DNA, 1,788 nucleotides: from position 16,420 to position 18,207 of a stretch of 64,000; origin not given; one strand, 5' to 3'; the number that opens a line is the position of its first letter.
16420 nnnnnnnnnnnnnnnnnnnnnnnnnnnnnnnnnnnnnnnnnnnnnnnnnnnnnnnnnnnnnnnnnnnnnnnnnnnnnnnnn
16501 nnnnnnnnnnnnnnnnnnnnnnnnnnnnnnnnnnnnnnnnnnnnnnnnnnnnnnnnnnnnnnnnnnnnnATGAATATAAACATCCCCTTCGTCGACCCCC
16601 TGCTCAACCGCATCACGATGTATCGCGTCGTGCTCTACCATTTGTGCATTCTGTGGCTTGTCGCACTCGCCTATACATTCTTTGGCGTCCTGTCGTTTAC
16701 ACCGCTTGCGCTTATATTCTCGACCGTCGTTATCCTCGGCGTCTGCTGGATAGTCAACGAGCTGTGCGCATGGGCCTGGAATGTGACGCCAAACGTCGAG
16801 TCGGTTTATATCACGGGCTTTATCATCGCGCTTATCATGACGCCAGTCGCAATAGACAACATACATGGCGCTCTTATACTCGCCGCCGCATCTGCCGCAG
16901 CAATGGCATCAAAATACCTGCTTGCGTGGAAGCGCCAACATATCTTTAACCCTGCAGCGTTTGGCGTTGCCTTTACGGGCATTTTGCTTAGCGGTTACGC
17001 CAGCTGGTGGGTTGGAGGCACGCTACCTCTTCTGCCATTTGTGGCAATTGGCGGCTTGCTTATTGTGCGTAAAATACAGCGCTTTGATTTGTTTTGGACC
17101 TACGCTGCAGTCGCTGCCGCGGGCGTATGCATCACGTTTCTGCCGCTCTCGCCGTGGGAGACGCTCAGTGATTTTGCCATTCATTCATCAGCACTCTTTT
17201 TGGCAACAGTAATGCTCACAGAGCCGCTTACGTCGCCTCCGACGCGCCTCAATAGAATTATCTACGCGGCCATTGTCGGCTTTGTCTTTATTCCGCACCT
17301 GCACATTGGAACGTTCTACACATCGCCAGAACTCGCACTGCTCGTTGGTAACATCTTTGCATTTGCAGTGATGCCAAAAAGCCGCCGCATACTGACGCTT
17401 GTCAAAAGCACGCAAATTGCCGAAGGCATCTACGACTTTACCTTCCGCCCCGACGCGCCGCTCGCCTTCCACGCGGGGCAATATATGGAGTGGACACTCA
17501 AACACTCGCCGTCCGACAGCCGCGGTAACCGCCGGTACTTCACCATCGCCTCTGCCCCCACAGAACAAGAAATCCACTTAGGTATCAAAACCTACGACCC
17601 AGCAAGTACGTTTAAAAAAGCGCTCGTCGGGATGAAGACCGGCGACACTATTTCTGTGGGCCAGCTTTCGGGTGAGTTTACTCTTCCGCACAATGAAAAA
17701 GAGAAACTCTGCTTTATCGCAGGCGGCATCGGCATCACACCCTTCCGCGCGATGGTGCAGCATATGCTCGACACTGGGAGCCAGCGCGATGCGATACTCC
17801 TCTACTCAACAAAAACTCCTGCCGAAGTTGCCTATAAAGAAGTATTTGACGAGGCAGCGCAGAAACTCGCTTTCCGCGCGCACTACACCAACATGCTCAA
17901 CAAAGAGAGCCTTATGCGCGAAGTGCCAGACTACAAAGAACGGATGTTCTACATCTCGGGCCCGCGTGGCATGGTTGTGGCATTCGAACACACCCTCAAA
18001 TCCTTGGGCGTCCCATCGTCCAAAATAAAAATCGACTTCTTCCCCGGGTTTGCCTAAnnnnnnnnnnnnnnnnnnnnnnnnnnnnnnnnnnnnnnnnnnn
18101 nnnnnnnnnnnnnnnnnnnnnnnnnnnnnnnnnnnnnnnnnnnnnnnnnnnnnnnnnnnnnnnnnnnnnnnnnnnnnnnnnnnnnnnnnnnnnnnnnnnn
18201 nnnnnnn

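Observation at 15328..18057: Compact flavinylation module: membrane-anchored FMN-binding protein (SGAT motif), ApbE, and an RnfD/NqrB-like membrane domain fused to an FNR-like reductase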

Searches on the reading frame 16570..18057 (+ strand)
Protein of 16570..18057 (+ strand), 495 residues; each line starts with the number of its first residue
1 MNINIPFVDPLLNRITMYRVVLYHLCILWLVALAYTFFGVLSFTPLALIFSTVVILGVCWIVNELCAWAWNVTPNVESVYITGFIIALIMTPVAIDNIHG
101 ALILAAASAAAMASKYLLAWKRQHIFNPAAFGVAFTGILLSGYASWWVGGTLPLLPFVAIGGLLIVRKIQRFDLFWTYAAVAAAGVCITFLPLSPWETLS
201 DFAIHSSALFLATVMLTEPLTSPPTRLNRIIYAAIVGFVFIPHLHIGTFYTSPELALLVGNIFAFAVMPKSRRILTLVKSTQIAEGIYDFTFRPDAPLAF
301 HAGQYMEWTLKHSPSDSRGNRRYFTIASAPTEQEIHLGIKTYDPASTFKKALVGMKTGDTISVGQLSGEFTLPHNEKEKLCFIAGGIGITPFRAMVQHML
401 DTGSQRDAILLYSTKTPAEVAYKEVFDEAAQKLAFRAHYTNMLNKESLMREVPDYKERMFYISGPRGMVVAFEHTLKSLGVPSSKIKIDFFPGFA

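Call 3: search_protein_families(library=pfam, proteins=[window:16570-18057:+], max_evalue=0.01)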
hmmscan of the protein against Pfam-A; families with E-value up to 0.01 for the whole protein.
window:16570-18057:+ (495 aa): 2 families
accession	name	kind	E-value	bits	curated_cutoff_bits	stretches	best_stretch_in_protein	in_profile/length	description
PF00175.26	NAD_binding_1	-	1.8e-10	41.9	22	1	382-445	1-65/109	Oxidoreductase NAD-binding domain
PF03116.20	NQR2_RnfD_RnfE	-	2.2e-06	27.7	27.7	1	158-264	179-283/296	NQR2, RnfD, RnfE family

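Call 4: search_protein_families(library=ncbifam, proteins=[window:16570-18057:+], max_evalue=0.01)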
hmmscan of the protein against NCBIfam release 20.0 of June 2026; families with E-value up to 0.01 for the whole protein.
window:16570-18057:+ (495 aa): 27 families (the best 25 are shown)
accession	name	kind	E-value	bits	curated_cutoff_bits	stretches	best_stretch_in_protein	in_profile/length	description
NF009805.0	PRK13289.1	equivalog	8.7e-23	80.9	432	1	274-491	156-392/399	NO-inducible flavohemoprotein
TIGR02160.1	PA_CoA_Oxy5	hypoth_equivalog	1.2e-18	67.1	420.8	1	299-451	32-183/352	1,2-phenylacetyl-CoA epoxidase subunit PaaE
NF005963.0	PRK08051.1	equivalog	1.9e-16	60.1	230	1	280-427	11-153/233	NAD(P)H-flavin reductase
NF007964.0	PRK10684.1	equivalog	1.8e-15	56.8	383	1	299-489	36-235/333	NADH oxidoreductase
NF058606.1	GlBtMonoRdsGbcB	equivalog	6.9e-15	54.8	500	1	272-484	13-240/362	glycine betaine monooxygenase reductase subunit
NF040810.1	BenC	equivalog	7.9e-13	48.2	430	1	290-482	122-321/333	benzoate 1,2-dioxygenase electron transfer component BenC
NF045803.1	MethMoxFADbindMmoC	equivalog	3.9e-12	45.6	500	1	297-434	137-270/343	aromatic/alkene monooxygenase hydroxylase FAD-binding subunit MmoC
NF052252.1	flav_redu_LuxG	exception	1.3e-11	44.1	340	1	279-423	7-147/232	flavin mononucleotide reductase LuxG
TIGR01941.1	nqrF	equivalog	2.4e-10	39.9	295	1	349-436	243-331/405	NADH:ubiquinone reductase (Na(+)-transporting) subunit F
NF040830.1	sulfhyd_ShyC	equivalog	9.1e-10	38.2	600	1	324-424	57-155/288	NAD(P)-dependent hydrogenase/sulfhydrogenase 2 subunit gamma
NF006220.0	PRK08345.1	subfamily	1.3e-08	34.4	395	1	326-440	63-178/294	cytochrome-c3 hydrogenase subunit gamma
NF000799.0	PRK00054.1-4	equivalog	3.5e-07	29.5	314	1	272-475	4-205/258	dihydroorotate dehydrogenase electron transfer subunit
NF000796.0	PRK00054.1-1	equivalog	5.8e-07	29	224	1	346-432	61-143/254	dihydroorotate dehydrogenase electron transfer subunit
NF000797.0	PRK00054.1-2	equivalog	1.3e-06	27.9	270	1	275-416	17-155/267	dihydroorotate dehydrogenase electron transfer subunit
NF004317.0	PRK05713.1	equivalog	2.9e-06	26.8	338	1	284-491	103-308/312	iron-sulfur-binding ferredoxin reductase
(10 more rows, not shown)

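Call 6: find_homologous_proteins(query=window:16570-18057:+)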
Query window:16570-18057:+ (495 aa): 7803 proteins with E <= 0.001 among 8000 candidates; the best 120 are listed.
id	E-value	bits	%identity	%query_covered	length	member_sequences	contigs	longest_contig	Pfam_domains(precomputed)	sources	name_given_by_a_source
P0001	0.0e+0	1120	100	100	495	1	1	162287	PF00175.27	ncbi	-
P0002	1.0e-255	867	76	100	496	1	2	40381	PF00175.27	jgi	jgi:ferredoxin-NADP reductase/Na+-transporting NADH:ubiquinone oxidoreductase subunit NqrB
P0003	7.6e-235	798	70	100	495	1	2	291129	PF00175.27,PF03116.21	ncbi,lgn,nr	ncbi:MAG TPA: hypothetical protein VG984_02400 [Candidatus Paceibacterota bacterium]|nr:hypothetical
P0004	9.3e-235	798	71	100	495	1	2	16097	PF00175.27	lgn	-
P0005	8.5e-234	795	70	100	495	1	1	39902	PF00175.27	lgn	-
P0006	3.7e-221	753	67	100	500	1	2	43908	PF00175.27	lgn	-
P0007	1.2e-220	752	67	97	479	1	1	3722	PF00175.27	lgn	-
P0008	5.0e-219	746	66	99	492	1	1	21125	PF00175.27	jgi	jgi:ferredoxin-NADP reductase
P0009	1.4e-216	738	68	97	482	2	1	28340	PF00175.27,PF03116.21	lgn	-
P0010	9.0e-215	732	65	99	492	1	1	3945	PF00175.27,PF03116.21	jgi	jgi:ferredoxin-NADP reductase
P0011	1.2e-205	702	62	100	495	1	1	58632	PF00175.27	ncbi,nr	ncbi:hypothetical protein K2Q00_01225 [Patescibacteria group bacterium]|nr:hypothetical protein [Pat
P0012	1.8e-205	702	65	99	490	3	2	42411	PF00175.27,PF03116.21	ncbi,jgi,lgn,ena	ncbi:MAG: hypothetical protein WCK46_03045 [Candidatus Adlerbacteria bacterium]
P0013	2.6e-205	701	62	100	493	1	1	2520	PF00175.27,PF03116.21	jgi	jgi:ferredoxin-NADP reductase/Na+-translocating ferredoxin:NAD+ oxidoreductase RnfD subunit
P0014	1.0e-200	686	61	100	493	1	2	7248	PF00175.27,PF03116.21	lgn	-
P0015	6.9e-200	683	61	99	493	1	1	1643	PF00175.27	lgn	-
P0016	2.2e-198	678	61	100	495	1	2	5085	PF00175.27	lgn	-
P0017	1.9e-197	675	60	99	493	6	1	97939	PF00175.27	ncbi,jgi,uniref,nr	ncbi:hypothetical protein A2419_01830 [Candidatus Adlerbacteria bacterium RIFOXYC1_FULL_48_26]|unire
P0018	4.6e-197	674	60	100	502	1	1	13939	PF00175.27,PF03116.21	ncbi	-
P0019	5.1e-196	670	62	100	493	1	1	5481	PF00175.27,PF03116.21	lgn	-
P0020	2.6e-195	668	60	99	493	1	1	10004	PF00175.27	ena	-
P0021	4.7e-194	664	60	99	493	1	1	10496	PF00175.27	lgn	-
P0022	8.0e-194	663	60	100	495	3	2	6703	PF00175.27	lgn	-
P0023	1.5e-193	662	61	97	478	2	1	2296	PF00175.27,PF03116.21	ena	-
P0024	4.8e-191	654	61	97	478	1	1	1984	PF00175.27,PF03116.21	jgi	jgi:glycine betaine catabolism B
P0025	3.6e-185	635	59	97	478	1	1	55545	PF00175.27,PF03116.21,PF00970.31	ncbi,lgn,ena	-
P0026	1.2e-169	583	55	99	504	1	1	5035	PF00175.27,PF03116.21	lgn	-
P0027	1.2e-169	583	55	99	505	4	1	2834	PF00175.27,PF03116.21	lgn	-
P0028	1.4e-169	583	54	99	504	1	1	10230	PF00175.27,PF03116.21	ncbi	-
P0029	7.9e-169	581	54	99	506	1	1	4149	PF00175.27,PF03116.21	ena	-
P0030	1.1e-168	580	53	99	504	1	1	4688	PF00175.27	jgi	jgi:ferredoxin-NADP reductase/Na+-translocating ferredoxin:NAD+ oxidoreductase RnfD subunit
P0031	2.0e-168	579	53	99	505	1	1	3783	PF00175.27,PF03116.21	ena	-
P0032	2.2e-168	579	54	99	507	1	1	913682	PF00175.27,PF03116.21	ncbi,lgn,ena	-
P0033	3.1e-168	579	53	99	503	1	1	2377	PF00175.27,PF03116.21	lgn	-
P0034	3.1e-168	579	51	100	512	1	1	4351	PF00175.27,PF03116.21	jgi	jgi:glycine betaine catabolism B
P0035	6.0e-168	578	53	99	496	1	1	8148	PF00175.27,PF03116.21,PF00970.31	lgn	-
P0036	6.0e-168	578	54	99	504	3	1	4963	PF00175.27,PF03116.21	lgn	-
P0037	8.0e-168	577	55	99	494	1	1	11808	PF00175.27,PF03116.21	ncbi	-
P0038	9.7e-168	577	54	99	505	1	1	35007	PF00175.27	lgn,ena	-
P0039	1.0e-167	577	54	99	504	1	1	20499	PF00175.27,PF03116.21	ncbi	ncbi:MAG: hypothetical protein ACHQU0_02585 [Candidatus Paceibacteria bacterium]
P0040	2.3e-167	576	54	99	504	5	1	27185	PF00175.27,PF03116.21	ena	-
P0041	2.6e-167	576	54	99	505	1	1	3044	PF00175.27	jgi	jgi:ferredoxin-NADP reductase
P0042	4.2e-167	575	54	99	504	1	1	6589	PF00175.27,PF03116.21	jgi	jgi:ferredoxin-NADP reductase/Na+-translocating ferredoxin:NAD+ oxidoreductase RnfD subunit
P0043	5.3e-167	575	53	99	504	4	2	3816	PF00175.27,PF03116.21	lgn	-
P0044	6.8e-167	574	55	100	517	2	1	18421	PF00175.27,PF03116.21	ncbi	-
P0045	7.2e-167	574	53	99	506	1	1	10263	PF00175.27,PF03116.21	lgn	-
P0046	7.5e-167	574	53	99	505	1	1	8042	PF00175.27,PF03116.21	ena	-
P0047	1.3e-166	573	54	99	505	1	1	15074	PF00175.27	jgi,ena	-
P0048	1.9e-166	573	53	98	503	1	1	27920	PF00175.27,PF03116.21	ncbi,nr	ncbi:RnfABCDGE type electron transport complex subunit D [Patescibacteria group bacterium]|nr:RnfABC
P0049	2.0e-166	573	53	99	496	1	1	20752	PF00175.27,PF03116.21,PF00970.31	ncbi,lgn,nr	ncbi:MAG TPA: RnfABCDGE type electron transport complex subunit D [Candidatus Paceibacterota bacteri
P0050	2.6e-166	572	54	99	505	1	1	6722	PF00175.27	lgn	-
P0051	2.6e-166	572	53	99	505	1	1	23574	PF00175.27,PF03116.21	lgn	-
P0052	3.1e-166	572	53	99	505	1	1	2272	PF00175.27,PF03116.21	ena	-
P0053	3.5e-166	572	55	99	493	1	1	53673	PF00175.27,PF03116.21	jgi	jgi:ferredoxin-NADP reductase/Na+-translocating ferredoxin:NAD+ oxidoreductase RnfD subunit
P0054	5.0e-166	572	54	99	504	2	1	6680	PF00175.27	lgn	-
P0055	6.1e-166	571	54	99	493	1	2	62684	PF00175.27,PF03116.21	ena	-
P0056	6.2e-166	571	54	99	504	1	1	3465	PF00175.27,PF03116.21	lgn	-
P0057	6.9e-166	571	54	98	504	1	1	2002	PF00175.27,PF03116.21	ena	-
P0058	7.5e-166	571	54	99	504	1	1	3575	PF00175.27,PF03116.21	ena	-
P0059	8.7e-166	571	53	100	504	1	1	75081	PF00175.27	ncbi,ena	-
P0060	1.7e-165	570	54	99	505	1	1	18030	PF00175.27,PF03116.21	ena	-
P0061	2.4e-165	569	53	99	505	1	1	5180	PF00175.27,PF03116.21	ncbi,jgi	jgi:ferredoxin-NADP reductase/Na+-translocating ferredoxin:NAD+ oxidoreductase RnfD subunit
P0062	2.8e-165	569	52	99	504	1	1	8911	PF00175.27,PF03116.21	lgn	-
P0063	3.0e-165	569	53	99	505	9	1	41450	PF00175.27,PF03116.21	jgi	jgi:ferredoxin-NADP reductase/Na+-transporting NADH:ubiquinone oxidoreductase subunit NqrB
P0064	3.1e-165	569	52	99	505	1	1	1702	PF00175.27,PF03116.21,PF00970.31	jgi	jgi:ferredoxin-NADP reductase/Na+-translocating ferredoxin:NAD+ oxidoreductase RnfD subunit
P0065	4.1e-165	569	53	99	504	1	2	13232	PF00175.27,PF03116.21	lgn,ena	-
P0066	4.5e-165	568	54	99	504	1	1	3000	PF00175.27,PF03116.21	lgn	-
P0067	4.5e-165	568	54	99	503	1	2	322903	PF00175.27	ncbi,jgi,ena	jgi:ferredoxin-NADP reductase/Na+-translocating ferredoxin:NAD+ oxidoreductase RnfD subunit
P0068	4.9e-165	568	53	99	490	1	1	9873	PF00175.27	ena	-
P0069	5.0e-165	568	52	99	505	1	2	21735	PF00175.27,PF03116.21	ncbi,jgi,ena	-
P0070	5.4e-165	568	50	100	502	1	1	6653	PF00175.27,PF03116.21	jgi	jgi:glycine betaine catabolism B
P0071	6.0e-165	568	53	99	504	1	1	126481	PF00175.27,PF03116.21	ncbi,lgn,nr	ncbi:MAG: RnfABCDGE type electron transport complex subunit D [Candidatus Pacebacteria bacterium]|nr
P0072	6.5e-165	568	53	99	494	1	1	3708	PF00175.27,PF03116.21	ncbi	-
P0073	7.9e-165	568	53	99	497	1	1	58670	PF00175.27,PF03116.21,PF08030.18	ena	-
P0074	1.1e-164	567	53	99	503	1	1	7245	PF00175.27,PF03116.21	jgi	-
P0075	1.1e-164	567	52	99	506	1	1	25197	PF00175.27,PF03116.21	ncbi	-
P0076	1.2e-164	567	52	99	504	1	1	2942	PF00175.27,PF03116.21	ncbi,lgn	-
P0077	1.4e-164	567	53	97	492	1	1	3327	PF00175.27,PF03116.21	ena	-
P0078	1.5e-164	567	53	99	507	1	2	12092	PF00175.27,PF03116.21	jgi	jgi:ferredoxin-NADP reductase/Na+-translocating ferredoxin:NAD+ oxidoreductase RnfD subunit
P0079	1.7e-164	566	52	99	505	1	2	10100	PF00175.27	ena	-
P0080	1.8e-164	566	52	99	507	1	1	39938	PF00175.27,PF03116.21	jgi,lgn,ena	-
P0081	2.1e-164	566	52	98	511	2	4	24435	PF00175.27,PF03116.21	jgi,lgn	jgi:ferredoxin-NADP reductase/Na+-translocating ferredoxin:NAD+ oxidoreductase RnfD subunit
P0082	2.9e-164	566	55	99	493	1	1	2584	PF00175.27,PF03116.21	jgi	jgi:ferredoxin-NADP reductase/Na+-translocating ferredoxin:NAD+ oxidoreductase RnfD subunit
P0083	2.9e-164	566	53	99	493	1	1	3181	PF00175.27,PF03116.21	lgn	-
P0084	2.9e-164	566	54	99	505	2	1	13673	PF00175.27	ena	-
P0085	3.0e-164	566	54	99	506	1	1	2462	PF00175.27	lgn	-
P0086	3.6e-164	565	53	97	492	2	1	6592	PF00175.27,PF03116.21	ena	-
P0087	3.7e-164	565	53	99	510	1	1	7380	PF00175.27,PF03116.21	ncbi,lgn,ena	-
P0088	3.7e-164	565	52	99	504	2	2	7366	PF00175.27,PF03116.21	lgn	-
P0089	3.8e-164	565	52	99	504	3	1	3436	PF00175.27,PF03116.21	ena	-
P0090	4.7e-164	565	52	99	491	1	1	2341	PF00175.27,PF03116.21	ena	-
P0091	4.9e-164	565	53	99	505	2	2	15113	PF00175.27,PF03116.21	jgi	jgi:ferredoxin-NADP reductase/Na+-translocating ferredoxin:NAD+ oxidoreductase RnfD subunit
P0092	4.9e-164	565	52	99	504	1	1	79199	PF00175.27,PF03116.21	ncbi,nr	ncbi:MAG: RnfABCDGE type electron transport complex subunit D [Patescibacteria group bacterium]|nr:R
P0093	5.0e-164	565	53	99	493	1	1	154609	PF00175.27,PF03116.21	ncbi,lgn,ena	-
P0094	6.6e-164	565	53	99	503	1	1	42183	PF00175.27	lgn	-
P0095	7.7e-164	564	51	99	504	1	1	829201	PF00175.27,PF03116.21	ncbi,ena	-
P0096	8.2e-164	564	53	99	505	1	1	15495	PF00175.27,PF03116.21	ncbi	-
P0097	9.5e-164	564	51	99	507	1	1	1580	PF00175.27,PF03116.21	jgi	-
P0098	1.1e-163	564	54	99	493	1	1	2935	PF00175.27,PF03116.21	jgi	jgi:ferredoxin-NADP reductase/Na+-translocating ferredoxin:NAD+ oxidoreductase RnfD subunit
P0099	1.3e-163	564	54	99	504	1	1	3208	PF00175.27,PF03116.21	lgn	-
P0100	1.5e-163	563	53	99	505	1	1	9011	PF00175.27,PF03116.21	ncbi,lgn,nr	ncbi:MAG: RnfABCDGE type electron transport complex subunit D [Candidatus Pacebacteria bacterium]|nr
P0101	1.5e-163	563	51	99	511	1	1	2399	PF00175.27,PF03116.21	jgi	jgi:ferredoxin-NADP reductase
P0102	1.9e-163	563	52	99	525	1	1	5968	PF00175.27,PF00970.31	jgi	jgi:ferredoxin-NADP reductase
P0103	2.2e-163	563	53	99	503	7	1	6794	PF00175.27,PF03116.21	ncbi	-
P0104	2.3e-163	563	53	99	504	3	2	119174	PF00175.27,PF03116.21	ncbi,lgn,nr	ncbi:MAG: hypothetical protein NT108_00765 [Candidatus Kaiserbacteria bacterium]|nr:hypothetical pro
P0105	2.4e-163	563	54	99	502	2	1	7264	PF00175.27,PF03116.21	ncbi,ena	-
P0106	2.4e-163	563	55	99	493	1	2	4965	PF00175.27,PF03116.21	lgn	-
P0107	2.5e-163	563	53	99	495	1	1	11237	PF00175.27,PF03116.21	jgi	-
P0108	2.6e-163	563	53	99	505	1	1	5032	PF00175.27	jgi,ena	-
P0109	3.1e-163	562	52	99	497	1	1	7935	PF00175.27,PF03116.21,PF00970.31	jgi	jgi:ferredoxin-NADP reductase/Na+-translocating ferredoxin:NAD+ oxidoreductase RnfD subunit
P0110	3.4e-163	562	53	99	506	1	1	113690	PF00175.27,PF03116.21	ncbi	ncbi:MAG: FAD-dependent oxidoreductase [Minisyncoccota bacterium]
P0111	4.1e-163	562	52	99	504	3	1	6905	PF00175.27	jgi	jgi:ferredoxin-NADP reductase/Na+-translocating ferredoxin:NAD+ oxidoreductase RnfD subunit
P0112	4.7e-163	562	52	99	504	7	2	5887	PF00175.27,PF03116.21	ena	-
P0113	6.0e-163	561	53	99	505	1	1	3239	PF00175.27,PF03116.21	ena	-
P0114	6.1e-163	561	53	99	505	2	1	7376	PF00175.27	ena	-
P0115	7.0e-163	561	54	99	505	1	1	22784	PF00175.27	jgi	jgi:ferredoxin-NADP reductase/Na+-translocating ferredoxin:NAD+ oxidoreductase RnfD subunit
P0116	7.3e-163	561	53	99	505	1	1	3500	PF00175.27,PF03116.21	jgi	jgi:ferredoxin-NADP reductase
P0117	8.3e-163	561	54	98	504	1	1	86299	PF00175.27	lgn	-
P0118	8.9e-163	561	52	99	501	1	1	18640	PF00175.27,PF03116.21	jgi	jgi:ferredoxin-NADP reductase/Na+-translocating ferredoxin:NAD+ oxidoreductase RnfD subunit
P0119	9.0e-163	561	53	99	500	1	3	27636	PF00175.27,PF03116.21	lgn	-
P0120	9.3e-163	561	53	99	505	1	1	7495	PF00175.27,PF03116.21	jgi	jgi:ferredoxin-NADP reductase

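Call 9: search_solved_structures(query=window:16570-18057:+, max_evalue=1, show_alignments=0)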
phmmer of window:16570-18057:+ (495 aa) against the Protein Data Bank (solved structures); distinct sequences matched with E-value up to 1: 56.
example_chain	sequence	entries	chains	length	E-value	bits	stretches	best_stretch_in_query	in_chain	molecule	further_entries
6o0a_A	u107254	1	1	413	1e-08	37.8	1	272-433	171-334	Flavohemoglobin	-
1krh_A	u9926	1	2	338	1.3e-06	30.8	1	294-447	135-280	Benzoate 1,2-Dioxygenase Reductase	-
7qty_A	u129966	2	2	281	1.4e-06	30.7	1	349-493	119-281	Na(+)-translocating NADH-quinone reductase subunit F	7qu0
2r6h_A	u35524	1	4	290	4.4e-06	29.1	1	351-433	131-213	NADH:ubiquinone oxidoreductase, Na translocating, F subunit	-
4eh1_A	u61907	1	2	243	6.1e-06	28.6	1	295-491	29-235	Flavohemoprotein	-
3fpk_A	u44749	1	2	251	1.4e-05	27.4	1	293-447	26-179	Ferredoxin-NADP reductase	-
6wxr_A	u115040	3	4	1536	2.1e-05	26.8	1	238-400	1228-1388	Dual oxidase 1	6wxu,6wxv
1qfj_A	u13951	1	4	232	2.5e-05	26.6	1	282-412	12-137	PROTEIN (FLAVIN REDUCTASE)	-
5ogx_A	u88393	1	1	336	3e-05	26.3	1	294-430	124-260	Cytochrome P450 reductase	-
7qu3_A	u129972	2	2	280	3.8e-05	26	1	348-435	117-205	Na(+)-translocating NADH-quinone reductase subunit F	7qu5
4u9u_A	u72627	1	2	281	4.5e-05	25.8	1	350-430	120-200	Na(+)-translocating NADH-quinone reductase subunit F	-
8ad4_A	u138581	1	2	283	4.6e-05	25.7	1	350-430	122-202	Na(+)-translocating NADH-quinone reductase subunit F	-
4uaj_A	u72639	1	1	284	4.7e-05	25.7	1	350-430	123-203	Na(+)-translocating NADH-quinone reductase subunit F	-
7xk3_F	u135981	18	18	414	7.8e-05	25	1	351-430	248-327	Na(+)-translocating NADH-quinone reductase subunit F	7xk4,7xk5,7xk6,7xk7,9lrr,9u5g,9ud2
8a1t_F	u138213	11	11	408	0.00013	24.3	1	351-430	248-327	Na(+)-translocating NADH-quinone reductase subunit F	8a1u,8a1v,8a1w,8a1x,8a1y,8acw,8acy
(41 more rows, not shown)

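Call 12: search_solved_structures(query=A1, max_evalue=1, show_alignments=0)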
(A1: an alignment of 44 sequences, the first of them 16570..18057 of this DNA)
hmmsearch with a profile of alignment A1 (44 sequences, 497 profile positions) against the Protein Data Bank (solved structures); distinct sequences matched with E-value up to 1: 155 (the best 60 are shown).
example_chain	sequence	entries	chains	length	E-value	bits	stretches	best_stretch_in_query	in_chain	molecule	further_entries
6o0a_A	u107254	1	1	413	3.8e-17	65.5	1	258-493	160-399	Flavohemoglobin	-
4wqm_A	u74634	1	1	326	5.3e-15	58.4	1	266-493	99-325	Toluene-4-monooxygenase electron transfer component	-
7qty_A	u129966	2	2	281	7.3e-14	54.6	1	348-495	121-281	Na(+)-translocating NADH-quinone reductase subunit F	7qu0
7qu3_A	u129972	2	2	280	1.7e-13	53.4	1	349-495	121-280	Na(+)-translocating NADH-quinone reductase subunit F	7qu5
2eix_A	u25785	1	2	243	6.9e-13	51.4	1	266-483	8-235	NADH-cytochrome b5 reductase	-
4eh1_A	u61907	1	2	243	7.1e-13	51.4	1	282-493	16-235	Flavohemoprotein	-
4g1b_A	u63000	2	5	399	1.1e-12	50.8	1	274-488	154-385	Flavohemoglobin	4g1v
4u9u_A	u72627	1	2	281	1.9e-12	50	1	348-495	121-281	Na(+)-translocating NADH-quinone reductase subunit F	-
8ad4_A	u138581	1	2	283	1.9e-12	50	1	348-495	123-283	Na(+)-translocating NADH-quinone reductase subunit F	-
4uaj_A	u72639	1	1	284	1.9e-12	50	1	348-495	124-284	Na(+)-translocating NADH-quinone reductase subunit F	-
7xk3_F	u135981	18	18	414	2e-12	49.9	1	348-495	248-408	Na(+)-translocating NADH-quinone reductase subunit F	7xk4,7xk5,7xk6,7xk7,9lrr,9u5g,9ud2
2r6h_A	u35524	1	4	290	3.2e-12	49.2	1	349-491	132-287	NADH:ubiquinone oxidoreductase, Na translocating, F subunit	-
8a1t_F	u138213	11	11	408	3.9e-12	48.9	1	348-495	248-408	Na(+)-translocating NADH-quinone reductase subunit F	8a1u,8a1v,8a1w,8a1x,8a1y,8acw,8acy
8ad3_A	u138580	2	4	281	1e-11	47.5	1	348-491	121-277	Na(+)-translocating NADH-quinone reductase subunit F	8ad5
1cqx_A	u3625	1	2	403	2.7e-11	46.2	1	281-493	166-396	FLAVOHEMOPROTEIN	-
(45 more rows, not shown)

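Call 14: find_encoding_contigs(protein=window:16570-18057:+, flank=10000, max_places=3)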
Protein window:16570-18057:+ (495 aa): no gene with exactly this product is on record in the collection.
